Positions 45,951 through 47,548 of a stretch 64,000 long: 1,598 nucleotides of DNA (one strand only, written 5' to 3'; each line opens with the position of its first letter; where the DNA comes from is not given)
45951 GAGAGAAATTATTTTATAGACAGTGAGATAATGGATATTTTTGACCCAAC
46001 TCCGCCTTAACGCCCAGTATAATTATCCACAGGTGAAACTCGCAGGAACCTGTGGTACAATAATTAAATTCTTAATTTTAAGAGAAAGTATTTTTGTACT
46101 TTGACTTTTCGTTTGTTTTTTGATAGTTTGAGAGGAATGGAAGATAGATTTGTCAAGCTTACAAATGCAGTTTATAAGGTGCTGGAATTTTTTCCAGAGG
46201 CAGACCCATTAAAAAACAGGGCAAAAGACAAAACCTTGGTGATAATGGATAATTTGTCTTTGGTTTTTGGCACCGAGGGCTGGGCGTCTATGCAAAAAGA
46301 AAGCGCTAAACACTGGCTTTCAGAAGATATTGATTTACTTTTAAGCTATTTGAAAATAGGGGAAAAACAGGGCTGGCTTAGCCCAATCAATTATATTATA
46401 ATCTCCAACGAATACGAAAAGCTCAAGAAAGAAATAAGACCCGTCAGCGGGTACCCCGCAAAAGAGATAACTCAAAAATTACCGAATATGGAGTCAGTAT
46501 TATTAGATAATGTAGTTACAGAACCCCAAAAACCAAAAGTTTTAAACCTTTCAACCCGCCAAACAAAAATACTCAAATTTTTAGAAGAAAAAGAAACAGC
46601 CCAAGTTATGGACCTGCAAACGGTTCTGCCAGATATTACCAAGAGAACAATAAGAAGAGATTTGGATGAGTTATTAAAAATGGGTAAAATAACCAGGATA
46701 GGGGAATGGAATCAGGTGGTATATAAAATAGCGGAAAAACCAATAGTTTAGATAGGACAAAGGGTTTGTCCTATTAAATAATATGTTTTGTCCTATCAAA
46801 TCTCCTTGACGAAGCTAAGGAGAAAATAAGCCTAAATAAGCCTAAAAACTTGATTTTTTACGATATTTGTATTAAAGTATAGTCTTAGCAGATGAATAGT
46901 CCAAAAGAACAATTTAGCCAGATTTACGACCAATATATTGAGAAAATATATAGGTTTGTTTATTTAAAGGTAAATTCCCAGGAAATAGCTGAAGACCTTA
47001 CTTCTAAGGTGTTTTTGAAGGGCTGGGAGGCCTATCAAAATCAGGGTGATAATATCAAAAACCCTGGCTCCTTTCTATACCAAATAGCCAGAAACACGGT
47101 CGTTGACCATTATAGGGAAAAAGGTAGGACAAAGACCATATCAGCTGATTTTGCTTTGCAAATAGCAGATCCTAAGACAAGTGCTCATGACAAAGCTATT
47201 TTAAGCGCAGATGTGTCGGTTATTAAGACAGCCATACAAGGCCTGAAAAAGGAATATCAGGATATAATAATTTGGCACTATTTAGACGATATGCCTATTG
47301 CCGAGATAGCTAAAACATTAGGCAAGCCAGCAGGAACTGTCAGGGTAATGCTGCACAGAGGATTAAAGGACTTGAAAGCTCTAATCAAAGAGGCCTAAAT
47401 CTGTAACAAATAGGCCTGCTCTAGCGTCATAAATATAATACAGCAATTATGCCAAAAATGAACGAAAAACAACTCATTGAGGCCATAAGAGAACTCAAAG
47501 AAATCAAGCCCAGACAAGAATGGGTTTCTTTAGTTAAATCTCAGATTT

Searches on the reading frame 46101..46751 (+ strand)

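Call 59: search_protein_families(library=pfam, proteins=[window:46101-46751:+], max_evalue=0.00001)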
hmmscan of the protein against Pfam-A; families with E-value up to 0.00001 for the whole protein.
window:46101-46751:+ (216 aa): 1 family
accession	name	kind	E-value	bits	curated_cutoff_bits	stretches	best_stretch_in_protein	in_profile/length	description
PF08220.18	HTH_DeoR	-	8e-08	32.4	21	1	153-200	1-47/57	DeoR-like helix-turn-helix domain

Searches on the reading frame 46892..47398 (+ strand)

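Call 13: search_protein_families(library=pfam, proteins=[window:46892-47398:+])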
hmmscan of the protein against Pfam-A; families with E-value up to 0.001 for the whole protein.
window:46892-47398:+ (168 aa): 4 families
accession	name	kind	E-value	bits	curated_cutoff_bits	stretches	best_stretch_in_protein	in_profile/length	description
PF08281.18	Sigma70_r4_2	-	2.7e-15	56.2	25.7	1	111-161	4-54/54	Sigma-70, region 4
PF04542.20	Sigma70_r2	-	2.6e-13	50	24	1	11-80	1-71/71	Sigma-70 region 2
PF04545.22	Sigma70_r4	-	2.2e-09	37.1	24.1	1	114-162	1-49/50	Sigma-70, region 4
PF13384.12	HTH_23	-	0.00051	20.2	24.6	0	126-156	10-40/50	Homeodomain-like domain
